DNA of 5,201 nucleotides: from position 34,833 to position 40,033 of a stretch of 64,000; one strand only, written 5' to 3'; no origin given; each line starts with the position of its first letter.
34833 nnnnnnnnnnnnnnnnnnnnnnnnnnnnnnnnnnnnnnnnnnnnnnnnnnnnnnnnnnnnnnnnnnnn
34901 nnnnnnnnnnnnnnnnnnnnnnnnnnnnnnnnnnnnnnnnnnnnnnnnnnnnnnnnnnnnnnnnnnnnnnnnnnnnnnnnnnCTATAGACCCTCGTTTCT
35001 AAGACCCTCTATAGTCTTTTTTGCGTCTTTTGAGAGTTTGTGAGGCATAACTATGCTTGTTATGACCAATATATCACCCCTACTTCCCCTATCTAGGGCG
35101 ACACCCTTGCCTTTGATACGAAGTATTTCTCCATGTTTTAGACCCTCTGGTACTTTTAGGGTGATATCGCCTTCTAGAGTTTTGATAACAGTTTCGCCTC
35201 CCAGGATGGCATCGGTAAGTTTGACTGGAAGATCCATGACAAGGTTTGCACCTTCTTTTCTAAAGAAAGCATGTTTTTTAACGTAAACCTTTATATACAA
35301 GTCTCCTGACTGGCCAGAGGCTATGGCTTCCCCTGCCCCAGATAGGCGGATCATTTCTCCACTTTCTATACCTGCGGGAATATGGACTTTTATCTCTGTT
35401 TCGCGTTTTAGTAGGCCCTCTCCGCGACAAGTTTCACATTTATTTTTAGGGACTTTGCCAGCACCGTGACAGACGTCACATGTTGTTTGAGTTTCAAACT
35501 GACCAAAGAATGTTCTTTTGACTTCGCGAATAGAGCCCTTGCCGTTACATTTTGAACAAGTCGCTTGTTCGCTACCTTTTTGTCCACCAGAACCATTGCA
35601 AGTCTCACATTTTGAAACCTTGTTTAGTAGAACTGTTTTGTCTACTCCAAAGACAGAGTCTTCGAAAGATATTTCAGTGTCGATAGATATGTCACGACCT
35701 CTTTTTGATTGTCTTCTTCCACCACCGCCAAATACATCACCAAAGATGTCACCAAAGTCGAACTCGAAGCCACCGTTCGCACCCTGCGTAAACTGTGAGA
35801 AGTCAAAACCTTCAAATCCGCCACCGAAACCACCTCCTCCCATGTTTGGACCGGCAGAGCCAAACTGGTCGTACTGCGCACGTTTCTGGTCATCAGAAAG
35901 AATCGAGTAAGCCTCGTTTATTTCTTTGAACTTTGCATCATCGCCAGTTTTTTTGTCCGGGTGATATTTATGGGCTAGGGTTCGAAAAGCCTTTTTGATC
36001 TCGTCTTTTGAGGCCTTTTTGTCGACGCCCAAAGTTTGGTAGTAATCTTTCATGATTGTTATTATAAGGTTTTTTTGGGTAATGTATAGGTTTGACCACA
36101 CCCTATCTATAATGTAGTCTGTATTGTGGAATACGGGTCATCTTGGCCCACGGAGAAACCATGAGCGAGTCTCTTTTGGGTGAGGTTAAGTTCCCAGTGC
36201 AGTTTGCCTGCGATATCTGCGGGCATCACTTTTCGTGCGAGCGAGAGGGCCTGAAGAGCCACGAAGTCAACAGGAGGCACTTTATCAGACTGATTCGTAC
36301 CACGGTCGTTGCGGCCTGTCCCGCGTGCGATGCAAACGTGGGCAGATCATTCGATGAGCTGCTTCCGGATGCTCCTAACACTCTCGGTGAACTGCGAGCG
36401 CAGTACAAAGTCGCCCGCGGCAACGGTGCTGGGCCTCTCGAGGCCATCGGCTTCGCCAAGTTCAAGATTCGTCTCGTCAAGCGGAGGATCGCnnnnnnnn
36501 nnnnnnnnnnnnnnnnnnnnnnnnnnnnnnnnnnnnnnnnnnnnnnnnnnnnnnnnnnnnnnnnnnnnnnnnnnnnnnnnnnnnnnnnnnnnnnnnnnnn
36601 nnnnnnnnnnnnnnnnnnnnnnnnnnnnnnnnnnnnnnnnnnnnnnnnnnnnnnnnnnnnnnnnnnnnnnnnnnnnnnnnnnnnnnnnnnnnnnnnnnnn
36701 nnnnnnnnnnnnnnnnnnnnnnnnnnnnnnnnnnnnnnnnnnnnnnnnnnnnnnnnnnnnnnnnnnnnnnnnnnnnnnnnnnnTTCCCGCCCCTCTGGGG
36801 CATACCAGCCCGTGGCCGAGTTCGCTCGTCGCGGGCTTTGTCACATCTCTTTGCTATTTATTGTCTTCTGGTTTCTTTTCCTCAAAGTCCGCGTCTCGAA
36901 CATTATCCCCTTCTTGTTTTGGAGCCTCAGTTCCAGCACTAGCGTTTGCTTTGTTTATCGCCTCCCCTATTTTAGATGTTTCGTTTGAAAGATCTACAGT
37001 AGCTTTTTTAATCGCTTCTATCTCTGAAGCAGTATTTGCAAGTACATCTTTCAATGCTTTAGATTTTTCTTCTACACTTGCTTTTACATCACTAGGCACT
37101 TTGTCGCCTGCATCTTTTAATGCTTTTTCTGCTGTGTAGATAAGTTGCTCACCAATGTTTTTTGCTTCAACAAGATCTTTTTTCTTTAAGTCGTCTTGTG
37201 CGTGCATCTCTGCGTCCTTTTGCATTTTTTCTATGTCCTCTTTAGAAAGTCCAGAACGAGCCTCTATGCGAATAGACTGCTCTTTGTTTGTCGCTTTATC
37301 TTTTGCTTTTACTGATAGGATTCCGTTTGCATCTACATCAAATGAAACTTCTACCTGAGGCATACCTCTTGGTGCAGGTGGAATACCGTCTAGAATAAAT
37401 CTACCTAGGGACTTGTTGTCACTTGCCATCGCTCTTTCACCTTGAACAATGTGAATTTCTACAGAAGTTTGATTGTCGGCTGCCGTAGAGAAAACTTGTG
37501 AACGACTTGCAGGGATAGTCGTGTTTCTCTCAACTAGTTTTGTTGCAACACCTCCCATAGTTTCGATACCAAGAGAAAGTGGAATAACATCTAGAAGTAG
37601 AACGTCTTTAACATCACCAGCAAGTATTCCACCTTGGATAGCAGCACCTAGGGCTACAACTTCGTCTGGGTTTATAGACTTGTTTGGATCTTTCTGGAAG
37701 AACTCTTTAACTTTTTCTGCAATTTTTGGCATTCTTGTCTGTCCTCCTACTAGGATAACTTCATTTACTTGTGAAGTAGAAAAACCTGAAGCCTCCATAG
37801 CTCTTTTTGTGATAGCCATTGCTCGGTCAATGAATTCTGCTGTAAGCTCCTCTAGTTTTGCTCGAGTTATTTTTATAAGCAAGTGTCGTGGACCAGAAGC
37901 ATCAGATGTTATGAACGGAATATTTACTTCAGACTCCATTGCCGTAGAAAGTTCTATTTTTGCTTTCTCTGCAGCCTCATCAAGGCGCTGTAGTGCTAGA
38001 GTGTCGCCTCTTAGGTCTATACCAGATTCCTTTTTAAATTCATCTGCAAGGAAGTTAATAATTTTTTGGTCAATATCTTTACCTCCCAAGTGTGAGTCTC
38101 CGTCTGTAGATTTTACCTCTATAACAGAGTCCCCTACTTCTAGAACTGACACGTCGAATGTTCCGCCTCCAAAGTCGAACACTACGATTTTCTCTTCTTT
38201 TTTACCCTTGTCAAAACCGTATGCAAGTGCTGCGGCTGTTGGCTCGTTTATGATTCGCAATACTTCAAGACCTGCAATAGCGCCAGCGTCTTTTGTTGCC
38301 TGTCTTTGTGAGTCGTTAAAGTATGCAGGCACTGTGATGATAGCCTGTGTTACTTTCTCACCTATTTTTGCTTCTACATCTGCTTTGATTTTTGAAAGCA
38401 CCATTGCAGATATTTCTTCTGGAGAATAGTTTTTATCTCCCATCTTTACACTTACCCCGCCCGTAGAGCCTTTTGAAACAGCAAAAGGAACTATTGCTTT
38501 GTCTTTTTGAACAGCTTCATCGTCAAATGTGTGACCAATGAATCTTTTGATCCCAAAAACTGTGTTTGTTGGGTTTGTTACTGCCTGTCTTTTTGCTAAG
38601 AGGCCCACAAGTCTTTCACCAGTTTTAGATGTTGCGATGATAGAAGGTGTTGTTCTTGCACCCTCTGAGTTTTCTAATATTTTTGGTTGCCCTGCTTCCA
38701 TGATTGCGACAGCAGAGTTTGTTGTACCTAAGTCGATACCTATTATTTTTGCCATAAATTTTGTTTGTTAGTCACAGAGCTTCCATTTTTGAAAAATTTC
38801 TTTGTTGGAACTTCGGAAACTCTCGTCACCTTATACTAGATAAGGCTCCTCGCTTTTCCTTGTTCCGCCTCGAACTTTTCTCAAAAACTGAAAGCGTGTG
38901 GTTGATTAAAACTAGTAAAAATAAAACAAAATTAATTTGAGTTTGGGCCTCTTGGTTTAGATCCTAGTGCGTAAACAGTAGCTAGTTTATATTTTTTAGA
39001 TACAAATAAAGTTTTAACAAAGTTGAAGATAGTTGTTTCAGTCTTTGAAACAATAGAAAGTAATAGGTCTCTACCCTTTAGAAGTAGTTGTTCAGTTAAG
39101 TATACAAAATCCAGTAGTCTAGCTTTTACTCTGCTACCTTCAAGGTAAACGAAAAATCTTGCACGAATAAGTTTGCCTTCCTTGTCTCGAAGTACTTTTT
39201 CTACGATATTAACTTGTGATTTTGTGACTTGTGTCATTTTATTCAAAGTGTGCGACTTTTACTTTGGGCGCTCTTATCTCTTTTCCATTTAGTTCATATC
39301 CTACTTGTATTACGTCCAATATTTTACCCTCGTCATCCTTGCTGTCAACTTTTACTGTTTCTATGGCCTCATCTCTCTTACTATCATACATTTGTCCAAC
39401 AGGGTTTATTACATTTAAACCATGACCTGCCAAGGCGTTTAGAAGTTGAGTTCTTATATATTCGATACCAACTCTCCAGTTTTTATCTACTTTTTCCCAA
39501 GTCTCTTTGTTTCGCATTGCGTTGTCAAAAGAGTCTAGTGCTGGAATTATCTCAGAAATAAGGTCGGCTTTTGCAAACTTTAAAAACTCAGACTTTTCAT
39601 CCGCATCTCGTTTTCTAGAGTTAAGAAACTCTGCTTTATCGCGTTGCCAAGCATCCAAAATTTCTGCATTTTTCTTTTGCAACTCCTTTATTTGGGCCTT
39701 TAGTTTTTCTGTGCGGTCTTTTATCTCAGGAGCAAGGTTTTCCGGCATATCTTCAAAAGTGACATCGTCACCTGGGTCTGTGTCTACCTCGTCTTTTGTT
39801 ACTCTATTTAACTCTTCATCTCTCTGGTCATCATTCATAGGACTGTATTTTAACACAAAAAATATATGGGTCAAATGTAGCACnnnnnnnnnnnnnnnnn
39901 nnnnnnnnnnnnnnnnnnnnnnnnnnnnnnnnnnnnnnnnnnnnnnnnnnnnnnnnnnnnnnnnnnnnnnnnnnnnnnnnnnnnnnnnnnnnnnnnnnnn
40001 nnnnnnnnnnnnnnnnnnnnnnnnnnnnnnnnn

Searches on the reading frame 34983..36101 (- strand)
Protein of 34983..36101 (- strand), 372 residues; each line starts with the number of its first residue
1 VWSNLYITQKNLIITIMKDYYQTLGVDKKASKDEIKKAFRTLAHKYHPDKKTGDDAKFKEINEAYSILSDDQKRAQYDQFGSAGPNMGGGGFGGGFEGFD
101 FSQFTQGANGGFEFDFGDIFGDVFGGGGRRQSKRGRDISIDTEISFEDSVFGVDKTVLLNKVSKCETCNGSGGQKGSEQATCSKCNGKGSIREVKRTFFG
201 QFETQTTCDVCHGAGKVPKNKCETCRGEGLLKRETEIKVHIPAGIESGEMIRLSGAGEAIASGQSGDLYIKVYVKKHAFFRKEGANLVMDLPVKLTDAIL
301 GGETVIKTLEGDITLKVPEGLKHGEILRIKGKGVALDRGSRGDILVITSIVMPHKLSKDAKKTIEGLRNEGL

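Call 19: search_protein_families(library=pfam, proteins=[window:34983-36101:-], max_evalue=0.001)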
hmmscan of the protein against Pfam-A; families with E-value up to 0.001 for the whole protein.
window:34983-36101:- (372 aa): 4 families
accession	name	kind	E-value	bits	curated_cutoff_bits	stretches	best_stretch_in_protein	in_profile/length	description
PF01556.23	DnaJ_C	-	2.3e-40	138.6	26.6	1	139-353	2-152/152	DnaJ C terminal domain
PF00226.36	DnaJ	-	1.6e-24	86.2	27.8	1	19-78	1-63/63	DnaJ domain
PF00684.25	DnaJ_CXXCXGXG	-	7.9e-16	58.5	32.7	1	165-229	1-65/65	DnaJ central domain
PF15777.11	Anti-TRAP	-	1.8e-05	25.1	32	0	205-232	10-43/59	Tryptophan RNA-binding attenuator protein inhibitory protein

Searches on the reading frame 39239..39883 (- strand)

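Call 84: search_protein_families(library=pfam, proteins=[window:39239-39883:-], max_evalue=0.01)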
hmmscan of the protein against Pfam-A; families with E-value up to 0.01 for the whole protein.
window:39239-39883:- (214 aa): 1 family
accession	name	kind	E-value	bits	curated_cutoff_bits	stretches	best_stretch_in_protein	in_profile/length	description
PF01025.24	GrpE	-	1.2e-35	123.1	25.8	1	55-211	10-164/165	GrpE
